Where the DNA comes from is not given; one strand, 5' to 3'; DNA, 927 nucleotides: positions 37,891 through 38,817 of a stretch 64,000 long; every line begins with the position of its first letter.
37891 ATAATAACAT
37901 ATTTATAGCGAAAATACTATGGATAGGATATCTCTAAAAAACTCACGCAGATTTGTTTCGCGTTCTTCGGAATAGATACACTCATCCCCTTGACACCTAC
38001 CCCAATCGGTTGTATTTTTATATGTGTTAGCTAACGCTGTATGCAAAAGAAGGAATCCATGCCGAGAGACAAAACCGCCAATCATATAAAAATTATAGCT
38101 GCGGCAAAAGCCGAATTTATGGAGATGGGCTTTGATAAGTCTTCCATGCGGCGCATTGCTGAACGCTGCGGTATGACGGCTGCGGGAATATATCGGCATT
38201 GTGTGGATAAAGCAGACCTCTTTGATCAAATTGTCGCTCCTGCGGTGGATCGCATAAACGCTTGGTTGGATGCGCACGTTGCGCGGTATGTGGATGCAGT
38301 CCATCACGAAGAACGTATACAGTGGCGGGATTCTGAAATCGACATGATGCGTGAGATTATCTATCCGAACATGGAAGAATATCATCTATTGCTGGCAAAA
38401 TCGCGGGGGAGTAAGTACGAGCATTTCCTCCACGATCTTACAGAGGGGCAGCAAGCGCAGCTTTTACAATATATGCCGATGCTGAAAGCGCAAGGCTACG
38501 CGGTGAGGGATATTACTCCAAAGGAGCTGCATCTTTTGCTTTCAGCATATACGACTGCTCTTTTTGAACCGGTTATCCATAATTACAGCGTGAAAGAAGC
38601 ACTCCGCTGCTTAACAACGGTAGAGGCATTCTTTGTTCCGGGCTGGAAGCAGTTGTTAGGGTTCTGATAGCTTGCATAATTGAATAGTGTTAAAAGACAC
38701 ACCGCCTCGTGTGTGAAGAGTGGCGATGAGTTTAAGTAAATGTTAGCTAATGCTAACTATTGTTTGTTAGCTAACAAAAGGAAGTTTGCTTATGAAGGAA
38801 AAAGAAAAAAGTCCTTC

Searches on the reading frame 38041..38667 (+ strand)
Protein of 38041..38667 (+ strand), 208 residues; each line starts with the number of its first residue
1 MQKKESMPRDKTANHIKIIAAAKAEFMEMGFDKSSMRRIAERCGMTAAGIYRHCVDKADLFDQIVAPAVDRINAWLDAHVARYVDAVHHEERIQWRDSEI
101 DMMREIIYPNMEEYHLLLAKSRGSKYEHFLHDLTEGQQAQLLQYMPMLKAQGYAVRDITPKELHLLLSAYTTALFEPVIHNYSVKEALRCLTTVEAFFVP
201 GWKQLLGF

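Call 3: search_protein_families(library=ncbifam, proteins=[window:38041-38667:+])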
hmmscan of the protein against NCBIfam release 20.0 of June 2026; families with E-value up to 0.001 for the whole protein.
window:38041-38667:+ (208 aa): 8 families
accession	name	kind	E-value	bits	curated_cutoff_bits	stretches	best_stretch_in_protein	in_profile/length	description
NF041196.1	ScbR_bind_reg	equivalog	1.1e-07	32.3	150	1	17-78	10-71/191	ScbR family autoregulator-binding transcription factor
NF007949.0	PRK10668.1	equivalog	2.2e-07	30.6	271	1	15-77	13-75/216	multidrug efflux transporter transcriptional repressor AcrR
NF051852.1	efflux_TF_MtrR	exception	2.9e-07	30.5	280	1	11-85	10-82/205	multidrug efflux system transcriptional repressor MtrR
NF053731.1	TransRegFasRMycb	equivalog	4.8e-06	26.5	330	1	3-72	3-70/199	HTH-type transcriptional activator FasR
NF053516.1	TranRepPrsAVib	equivalog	5.1e-05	23.2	300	1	11-77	4-70/208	TetR family transcriptional repressor PsrA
NF037937.1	septum_RefZ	equivalog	6.3e-05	22.9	180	1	17-82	3-68/195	forespore capture DNA-binding protein RefZ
NF007430.0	PRK09975.1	equivalog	0.00056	19.1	274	1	15-65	13-63/220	acrEF/envCD operon transcriptional regulator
NF038211.1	MFT_alt_reg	equivalog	0.00083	19.8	285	0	17-72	5-60/193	mycofactocin system transcriptional regulator MftR2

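Call 4: search_protein_families(library=pfam, proteins=[window:38041-38667:+])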
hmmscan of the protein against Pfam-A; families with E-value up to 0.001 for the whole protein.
window:38041-38667:+ (208 aa): 1 family
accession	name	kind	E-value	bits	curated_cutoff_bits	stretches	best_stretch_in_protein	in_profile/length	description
PF00440.29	TetR_N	-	7.2e-13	48.5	24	1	18-63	1-46/47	Bacterial regulatory proteins, tetR family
